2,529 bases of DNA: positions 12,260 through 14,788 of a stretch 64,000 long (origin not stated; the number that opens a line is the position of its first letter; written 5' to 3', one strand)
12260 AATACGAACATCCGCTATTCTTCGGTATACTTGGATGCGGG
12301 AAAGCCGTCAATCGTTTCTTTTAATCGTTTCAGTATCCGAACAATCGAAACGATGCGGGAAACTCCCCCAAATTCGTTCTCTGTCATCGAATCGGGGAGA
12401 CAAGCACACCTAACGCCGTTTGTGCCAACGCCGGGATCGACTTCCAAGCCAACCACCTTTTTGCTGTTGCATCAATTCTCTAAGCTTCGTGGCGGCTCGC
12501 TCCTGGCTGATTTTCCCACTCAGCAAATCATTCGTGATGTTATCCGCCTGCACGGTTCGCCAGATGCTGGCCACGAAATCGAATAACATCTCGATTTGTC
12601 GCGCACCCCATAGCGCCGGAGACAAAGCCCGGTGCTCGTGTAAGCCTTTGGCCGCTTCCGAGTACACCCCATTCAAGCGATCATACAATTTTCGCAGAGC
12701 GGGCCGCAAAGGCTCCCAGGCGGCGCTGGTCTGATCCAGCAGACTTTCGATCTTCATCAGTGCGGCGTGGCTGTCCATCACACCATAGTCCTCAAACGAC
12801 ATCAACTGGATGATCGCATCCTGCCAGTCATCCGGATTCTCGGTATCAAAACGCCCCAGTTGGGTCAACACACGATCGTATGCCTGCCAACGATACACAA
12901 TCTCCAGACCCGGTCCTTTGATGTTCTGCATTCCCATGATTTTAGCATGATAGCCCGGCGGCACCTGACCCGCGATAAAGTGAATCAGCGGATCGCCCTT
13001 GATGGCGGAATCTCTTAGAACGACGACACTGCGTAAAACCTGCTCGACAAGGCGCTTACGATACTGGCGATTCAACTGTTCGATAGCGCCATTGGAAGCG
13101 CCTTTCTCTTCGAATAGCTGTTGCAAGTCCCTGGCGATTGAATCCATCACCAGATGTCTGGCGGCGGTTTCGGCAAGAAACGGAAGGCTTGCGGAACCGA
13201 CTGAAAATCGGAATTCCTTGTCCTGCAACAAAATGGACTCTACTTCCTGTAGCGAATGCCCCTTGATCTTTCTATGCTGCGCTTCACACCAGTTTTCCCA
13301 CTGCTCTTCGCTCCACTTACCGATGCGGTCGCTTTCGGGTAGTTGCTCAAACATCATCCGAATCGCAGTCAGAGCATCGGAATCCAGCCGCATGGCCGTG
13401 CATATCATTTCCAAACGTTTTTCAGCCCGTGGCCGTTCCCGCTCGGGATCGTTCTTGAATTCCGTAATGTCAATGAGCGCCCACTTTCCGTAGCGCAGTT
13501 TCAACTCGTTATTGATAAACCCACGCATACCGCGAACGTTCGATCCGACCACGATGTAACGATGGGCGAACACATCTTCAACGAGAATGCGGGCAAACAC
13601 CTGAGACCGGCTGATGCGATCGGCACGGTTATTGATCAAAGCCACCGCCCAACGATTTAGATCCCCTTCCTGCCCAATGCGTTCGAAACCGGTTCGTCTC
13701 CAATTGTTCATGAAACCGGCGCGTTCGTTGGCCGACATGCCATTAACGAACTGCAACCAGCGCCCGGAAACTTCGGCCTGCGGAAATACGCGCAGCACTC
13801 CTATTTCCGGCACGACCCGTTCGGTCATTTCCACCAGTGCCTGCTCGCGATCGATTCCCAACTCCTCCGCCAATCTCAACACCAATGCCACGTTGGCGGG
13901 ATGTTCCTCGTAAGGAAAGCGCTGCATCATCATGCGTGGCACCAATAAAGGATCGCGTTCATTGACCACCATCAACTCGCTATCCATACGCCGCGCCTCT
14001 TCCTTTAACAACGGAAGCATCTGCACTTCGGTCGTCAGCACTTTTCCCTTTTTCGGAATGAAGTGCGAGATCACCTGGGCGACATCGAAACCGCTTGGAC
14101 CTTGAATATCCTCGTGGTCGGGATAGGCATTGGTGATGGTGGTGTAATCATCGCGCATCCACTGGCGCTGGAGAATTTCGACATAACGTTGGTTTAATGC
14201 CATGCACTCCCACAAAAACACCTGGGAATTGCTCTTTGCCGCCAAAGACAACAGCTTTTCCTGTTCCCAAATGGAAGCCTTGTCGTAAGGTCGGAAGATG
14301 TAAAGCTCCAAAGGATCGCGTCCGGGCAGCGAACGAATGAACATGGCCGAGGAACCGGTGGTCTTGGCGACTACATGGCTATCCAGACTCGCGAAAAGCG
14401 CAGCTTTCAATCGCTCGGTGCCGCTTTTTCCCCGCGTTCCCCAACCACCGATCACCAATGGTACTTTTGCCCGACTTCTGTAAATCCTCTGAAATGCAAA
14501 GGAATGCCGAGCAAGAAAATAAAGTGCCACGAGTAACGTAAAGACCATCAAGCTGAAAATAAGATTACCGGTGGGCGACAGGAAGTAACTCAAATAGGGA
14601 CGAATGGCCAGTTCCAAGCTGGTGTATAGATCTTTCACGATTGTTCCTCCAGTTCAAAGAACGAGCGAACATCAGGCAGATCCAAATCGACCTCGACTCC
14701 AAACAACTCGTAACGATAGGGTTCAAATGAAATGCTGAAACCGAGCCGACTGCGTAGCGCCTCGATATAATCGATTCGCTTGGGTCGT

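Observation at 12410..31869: Eight-gene, ~19.5-kb operon built around enlarged PgsB- and PgsC-like proteins: candidate envelope-spanning poly-amino-acid synthesis and export machine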

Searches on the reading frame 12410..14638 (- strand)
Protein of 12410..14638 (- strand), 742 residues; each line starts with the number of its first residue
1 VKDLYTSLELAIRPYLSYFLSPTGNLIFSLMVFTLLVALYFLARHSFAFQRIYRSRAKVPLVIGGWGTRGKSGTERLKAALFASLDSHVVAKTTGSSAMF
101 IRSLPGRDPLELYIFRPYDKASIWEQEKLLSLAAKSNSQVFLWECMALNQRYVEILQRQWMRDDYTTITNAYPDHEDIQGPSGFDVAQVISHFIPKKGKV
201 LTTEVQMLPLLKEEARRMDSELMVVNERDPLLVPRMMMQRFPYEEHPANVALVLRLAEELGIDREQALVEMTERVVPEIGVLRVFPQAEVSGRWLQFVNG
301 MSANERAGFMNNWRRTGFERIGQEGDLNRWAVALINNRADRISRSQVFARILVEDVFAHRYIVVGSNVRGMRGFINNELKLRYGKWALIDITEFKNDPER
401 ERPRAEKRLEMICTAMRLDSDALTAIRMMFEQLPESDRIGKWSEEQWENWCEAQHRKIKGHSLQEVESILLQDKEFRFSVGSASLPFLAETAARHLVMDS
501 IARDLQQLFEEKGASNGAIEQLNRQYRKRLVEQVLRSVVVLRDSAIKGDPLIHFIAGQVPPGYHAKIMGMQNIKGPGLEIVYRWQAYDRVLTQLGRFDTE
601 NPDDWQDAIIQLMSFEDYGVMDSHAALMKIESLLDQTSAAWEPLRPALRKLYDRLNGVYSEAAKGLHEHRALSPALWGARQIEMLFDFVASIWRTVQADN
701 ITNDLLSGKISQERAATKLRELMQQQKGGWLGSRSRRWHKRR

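Call 3: search_protein_families(library=pfam, proteins=[window:12410-14638:-], max_evalue=0.01)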
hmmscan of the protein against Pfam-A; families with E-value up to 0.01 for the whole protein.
window:12410-14638:- (742 aa): 0 families

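Call 4: search_protein_families(library=ncbifam, proteins=[window:12410-14638:-], max_evalue=0.01)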
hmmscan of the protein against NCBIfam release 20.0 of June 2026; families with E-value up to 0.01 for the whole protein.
window:12410-14638:- (742 aa): 1 family
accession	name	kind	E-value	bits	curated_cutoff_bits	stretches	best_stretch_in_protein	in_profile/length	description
TIGR04012.1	poly_gGlu_PgsB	equivalog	2.2e-64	217.6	222.7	1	46-376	15-330/380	poly-gamma-glutamate synthase PgsB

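Call 6: find_homologous_proteins(query=window:12410-14638:-)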
Query window:12410-14638:- (742 aa): 543 proteins with E <= 0.001 among 8000 candidates; the best 120 are listed.
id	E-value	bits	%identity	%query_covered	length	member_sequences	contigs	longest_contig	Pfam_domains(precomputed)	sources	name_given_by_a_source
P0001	0.0e+0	1683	100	100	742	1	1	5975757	-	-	-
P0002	6.3e-260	883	55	100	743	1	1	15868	-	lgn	-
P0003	3.0e-254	864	55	99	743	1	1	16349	-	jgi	jgi:poly-gamma-glutamate synthase PgsB/CapB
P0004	1.1e-242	826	52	100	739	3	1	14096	-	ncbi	-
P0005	2.1e-232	792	53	95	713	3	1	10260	-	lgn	-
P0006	1.0e-157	545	41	96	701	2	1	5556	-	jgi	jgi:poly-gamma-glutamate synthase PgsB/CapB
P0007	1.3e-156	541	38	99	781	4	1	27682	-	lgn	-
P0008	3.6e-155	536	39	96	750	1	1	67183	-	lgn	-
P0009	9.4e-154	532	40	96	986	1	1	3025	-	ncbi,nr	ncbi:MAG TPA: hypothetical protein VE153_24240, partial [Myxococcus sp.]|nr:hypothetical protein [My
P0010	2.9e-153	530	39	96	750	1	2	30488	-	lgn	-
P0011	5.3e-153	529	40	96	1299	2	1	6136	-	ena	-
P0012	5.4e-153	529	39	97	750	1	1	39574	-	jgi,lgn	jgi:poly-gamma-glutamate synthase PgsB/CapB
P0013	1.1e-152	528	39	96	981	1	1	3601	-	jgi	jgi:poly-gamma-glutamate synthase PgsB/CapB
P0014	1.6e-152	528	40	97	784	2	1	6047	-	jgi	jgi:poly-gamma-glutamate synthase PgsB/CapB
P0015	8.1e-152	525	39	97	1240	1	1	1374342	PF13646.13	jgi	jgi:poly-gamma-glutamate synthase PgsB/CapB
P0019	2.6e-151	524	39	98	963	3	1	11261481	-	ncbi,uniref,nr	ncbi:hypothetical protein [Sorangium cellulosum]|uniref:hypothetical protein n=1 Tax=Sorangium cellu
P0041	9.9e-148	512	38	99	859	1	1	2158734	-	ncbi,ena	-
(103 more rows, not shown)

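Call 7: find_encoding_contigs(protein=P0019, flank=10000, max_places=2)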
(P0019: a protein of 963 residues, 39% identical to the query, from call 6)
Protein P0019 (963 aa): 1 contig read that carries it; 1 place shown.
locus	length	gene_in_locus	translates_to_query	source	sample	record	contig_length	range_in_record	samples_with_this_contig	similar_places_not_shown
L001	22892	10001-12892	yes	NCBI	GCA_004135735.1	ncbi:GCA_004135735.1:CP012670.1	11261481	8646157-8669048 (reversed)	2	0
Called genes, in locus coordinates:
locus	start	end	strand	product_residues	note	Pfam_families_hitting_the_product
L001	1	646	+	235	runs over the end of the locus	PF00890:FAD_binding_2 (weak), PF01266:DAO (weak), PF02254:TrkA_N, PF13241:NAD_binding_7 (faint), PF02080:TrkA_C (weak)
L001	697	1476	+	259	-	PF04982:TM_HPP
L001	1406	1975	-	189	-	PF00578:AhpC-TSA, PF08534:Redoxin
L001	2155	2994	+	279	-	PF04228:Zn_peptidase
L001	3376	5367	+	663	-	-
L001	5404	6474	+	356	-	PF12902:Ferritin-like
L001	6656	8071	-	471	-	PF21837:DUF6896 (weak)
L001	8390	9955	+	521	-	PF13646:HEAT_2 (weak)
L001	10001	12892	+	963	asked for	-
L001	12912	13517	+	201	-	PF05685:Uma2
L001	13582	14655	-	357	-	PF02805:Ada_Zn_binding, PF00165:HTH_AraC (weak), PF12833:HTH_18, PF01035:DNA_binding_1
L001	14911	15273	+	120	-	PF04828:GFA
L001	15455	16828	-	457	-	PF00703:Glyco_hydro_2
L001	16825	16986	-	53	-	-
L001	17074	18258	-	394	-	PF00248:Aldo_ket_red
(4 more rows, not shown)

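Call 8: find_encoding_contigs(protein=P0041, flank=10000, max_places=2)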
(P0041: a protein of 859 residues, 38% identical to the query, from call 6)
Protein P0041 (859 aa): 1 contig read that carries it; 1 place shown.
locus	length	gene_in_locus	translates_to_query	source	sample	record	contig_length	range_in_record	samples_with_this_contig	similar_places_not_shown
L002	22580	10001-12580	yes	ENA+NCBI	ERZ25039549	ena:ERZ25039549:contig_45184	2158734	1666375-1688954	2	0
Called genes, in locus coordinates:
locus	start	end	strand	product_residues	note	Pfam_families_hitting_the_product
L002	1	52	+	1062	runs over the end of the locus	PF14102:Caps_synth_CapC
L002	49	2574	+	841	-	-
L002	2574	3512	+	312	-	-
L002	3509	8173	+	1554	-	-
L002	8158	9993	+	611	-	-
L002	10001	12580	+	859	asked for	-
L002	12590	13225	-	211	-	-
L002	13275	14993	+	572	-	PF00932:LTD, PF13205:Big_5 (weak)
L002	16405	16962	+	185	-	PF00719:Pyrophosphatase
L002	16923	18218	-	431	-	PF01966:HD, PF19276:HD_assoc_2 (faint)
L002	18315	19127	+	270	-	PF02634:FdhD-NarQ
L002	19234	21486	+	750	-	PF00884:Sulfatase, PF01663:Phosphodiest (faint)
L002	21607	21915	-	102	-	-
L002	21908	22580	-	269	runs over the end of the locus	PF12705:PDDEXK_1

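Call 43: search_solved_structures(query=window:12410-14638:-, max_evalue=0.01, show_alignments=1)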
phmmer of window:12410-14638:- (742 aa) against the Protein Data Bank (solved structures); distinct sequences matched with E-value up to 0.01: 0.

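Call 45: search_solved_structures(query=A4, max_evalue=1, show_alignments=2)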
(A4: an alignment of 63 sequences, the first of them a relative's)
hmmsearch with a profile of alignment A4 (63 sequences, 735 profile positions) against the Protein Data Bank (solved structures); distinct sequences matched with E-value up to 1: 2.
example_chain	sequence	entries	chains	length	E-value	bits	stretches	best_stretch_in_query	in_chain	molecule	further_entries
5amo_A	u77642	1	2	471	0.52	12.1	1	389-537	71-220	NOELIN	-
6jcs_A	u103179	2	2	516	0.88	11.4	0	269-368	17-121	Capsid protein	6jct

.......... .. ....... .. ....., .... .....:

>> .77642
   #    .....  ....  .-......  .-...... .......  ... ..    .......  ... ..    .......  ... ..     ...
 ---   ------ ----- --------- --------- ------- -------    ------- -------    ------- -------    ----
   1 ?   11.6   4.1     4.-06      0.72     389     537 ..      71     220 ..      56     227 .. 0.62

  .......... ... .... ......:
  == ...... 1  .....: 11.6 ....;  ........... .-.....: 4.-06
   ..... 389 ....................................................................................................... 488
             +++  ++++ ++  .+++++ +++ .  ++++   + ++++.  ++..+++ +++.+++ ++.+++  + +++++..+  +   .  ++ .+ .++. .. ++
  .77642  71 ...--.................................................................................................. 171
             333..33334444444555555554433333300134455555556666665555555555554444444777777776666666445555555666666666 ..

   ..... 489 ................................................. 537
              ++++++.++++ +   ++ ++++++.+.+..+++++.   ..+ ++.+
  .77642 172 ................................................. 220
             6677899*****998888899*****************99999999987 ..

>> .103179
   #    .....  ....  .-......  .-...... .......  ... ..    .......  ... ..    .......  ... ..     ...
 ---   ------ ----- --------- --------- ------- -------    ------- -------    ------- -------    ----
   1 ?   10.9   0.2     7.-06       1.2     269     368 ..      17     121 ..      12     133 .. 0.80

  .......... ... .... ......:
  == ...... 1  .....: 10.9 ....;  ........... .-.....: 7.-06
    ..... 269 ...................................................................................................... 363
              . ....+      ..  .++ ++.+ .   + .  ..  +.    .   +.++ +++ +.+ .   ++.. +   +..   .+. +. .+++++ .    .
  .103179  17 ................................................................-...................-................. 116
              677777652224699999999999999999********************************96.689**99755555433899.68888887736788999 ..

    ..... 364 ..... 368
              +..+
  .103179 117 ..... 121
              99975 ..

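Call 49: search_dna_similar(query=window:12410-14638:-, collection=plasmids, mode=protein, max_rows=25, rows=spread)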
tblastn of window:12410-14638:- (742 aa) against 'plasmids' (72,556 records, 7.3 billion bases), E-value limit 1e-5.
Records with a match: 94; places in all: 94; records where one place covers at least 80% of the query: 0.
Best place of each record, by identity: <60% 94.
By first word of the organism name: Bacillus 85; Streptomyces 6; Chroococcidiopsis 1; Corynebacterium 1; Cetobacterium 1.
By predicted mobility (MOB-suite, as given by PLSDB): conjugative 82; non-mobilizable 8; mobilizable 4.
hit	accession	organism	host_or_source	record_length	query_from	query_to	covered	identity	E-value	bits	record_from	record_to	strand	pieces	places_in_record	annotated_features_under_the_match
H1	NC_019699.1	Chroococcidiopsis thermalis PCC 7203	-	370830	27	365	46%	29.9%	7e-25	119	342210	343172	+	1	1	pgsB: poly-gamma-glutamate synthase PgsB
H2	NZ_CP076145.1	Bacillus anthracis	cattle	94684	31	365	45%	29.8%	4e-31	139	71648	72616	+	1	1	capB: capsule biosynthesis protein CapB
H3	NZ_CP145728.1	Bacillus anthracis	-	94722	31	365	45%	29.8%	4e-31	139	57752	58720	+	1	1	capB: capsule biosynthesis protein CapB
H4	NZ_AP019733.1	Bacillus anthracis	-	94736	31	365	45%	29.8%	4e-31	139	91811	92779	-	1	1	capB: capsule biosynthesis protein CapB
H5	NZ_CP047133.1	Bacillus anthracis str. BF1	cow,cow carcass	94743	31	365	45%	29.8%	4e-31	139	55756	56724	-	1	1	capB: capsule biosynthesis protein CapB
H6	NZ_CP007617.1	Bacillus anthracis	soil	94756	31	365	45%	29.8%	4e-31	139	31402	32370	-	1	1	capB: capsule biosynthesis protein CapB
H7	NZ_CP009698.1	Bacillus anthracis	human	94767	31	365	45%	29.8%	4e-31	139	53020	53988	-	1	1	capB: capsule biosynthesis protein CapB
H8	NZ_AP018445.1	Bacillus anthracis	Hippopotamus amphibius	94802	31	365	45%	29.8%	4e-31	139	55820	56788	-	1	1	capB: capsule biosynthesis protein CapB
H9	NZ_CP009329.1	Bacillus anthracis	human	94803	31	365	45%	29.8%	4e-31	139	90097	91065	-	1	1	capB: capsule biosynthesis protein CapB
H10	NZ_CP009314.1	Bacillus anthracis str. Turkey32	human skin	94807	31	365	45%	29.8%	4e-31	139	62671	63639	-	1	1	capB: capsule biosynthesis protein CapB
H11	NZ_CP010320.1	Bacillus anthracis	Microbial isolate culture,Bison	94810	31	365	45%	29.8%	4e-31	139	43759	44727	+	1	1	capB: capsule biosynthesis protein CapB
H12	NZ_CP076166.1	Bacillus anthracis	cattle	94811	31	365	45%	29.8%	4e-31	139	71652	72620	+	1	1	capB: capsule biosynthesis protein CapB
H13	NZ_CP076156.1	Bacillus anthracis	soil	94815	31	365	45%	29.8%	4e-31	139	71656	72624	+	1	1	capB: capsule biosynthesis protein CapB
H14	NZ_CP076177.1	Bacillus anthracis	soil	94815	31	365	45%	29.8%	4e-31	139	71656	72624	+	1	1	capB: capsule biosynthesis protein CapB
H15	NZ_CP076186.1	Bacillus anthracis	-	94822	31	365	45%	29.8%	4e-31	139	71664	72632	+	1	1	capB: capsule biosynthesis protein CapB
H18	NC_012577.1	Bacillus anthracis str. CDC 684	-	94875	31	365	45%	29.8%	4e-31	139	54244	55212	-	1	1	capB: capsule biosynthesis protein CapB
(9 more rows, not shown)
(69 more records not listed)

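Call 50: get_annotated_region(hit=H18, flank=5000)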
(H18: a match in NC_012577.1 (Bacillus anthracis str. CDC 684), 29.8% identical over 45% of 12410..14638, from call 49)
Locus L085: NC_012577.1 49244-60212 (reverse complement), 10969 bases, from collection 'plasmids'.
description: Bacillus anthracis str. CDC 684 plasmid pX02, complete sequence
organism: Bacillus anthracis str. CDC 684 (NCBI taxid 568206)
taxonomy: Bacteria; Bacillota; Bacilli; Bacillales; Bacillaceae; Bacillus; Bacillus anthracis; Bacillus anthracis str. CDC 684
host: -; source: -; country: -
typing (MOB-suite, as given by PLSDB): conjugative; replicon rep_cluster_163; relaxase MOBP; mating-pair formation MPF_T
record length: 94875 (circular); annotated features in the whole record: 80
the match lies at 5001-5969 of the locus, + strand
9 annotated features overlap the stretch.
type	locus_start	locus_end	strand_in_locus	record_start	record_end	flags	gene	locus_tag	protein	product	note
CDS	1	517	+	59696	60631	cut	-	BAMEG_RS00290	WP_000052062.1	ETX/MTX2 family pore-forming toxin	-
CDS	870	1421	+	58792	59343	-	lepB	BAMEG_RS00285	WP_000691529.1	signal peptidase I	GO:0009306 - protein secretion [Evidence IEA]; GO:0006465 - signal peptide processing [Evidence IEA]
CDS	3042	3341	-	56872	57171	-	-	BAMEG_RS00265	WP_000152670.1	metalloregulator ArsR/SmtB family transcription factor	GO:0006355 - regulation of DNA-templated transcription [Evidence IEA]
predicted_resistance_gene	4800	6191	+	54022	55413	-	capB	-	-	capsule biosynthesis protein CapB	predicted by amrfinderplus; class ; identity 100.0%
predicted_resistance_gene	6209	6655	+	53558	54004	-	capC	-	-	capsular polyglutamate amide ligase/translocase CapC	predicted by amrfinderplus; class ; identity 100.0%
predicted_resistance_gene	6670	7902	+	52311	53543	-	capA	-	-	capsular polyglutamate synthetase CapA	predicted by amrfinderplus; class ; identity 100.0%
predicted_resistance_gene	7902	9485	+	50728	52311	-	capD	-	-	capsule biosynthesis gamma-glutamyltransferase CapD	predicted by amrfinderplus; class ; identity 100.0%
predicted_resistance_gene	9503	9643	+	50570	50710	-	capE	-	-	capsule biosynthesis protein CapE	predicted by amrfinderplus; class ; identity 100.0%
CDS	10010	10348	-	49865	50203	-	-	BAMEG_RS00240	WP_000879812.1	YxeA family protein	-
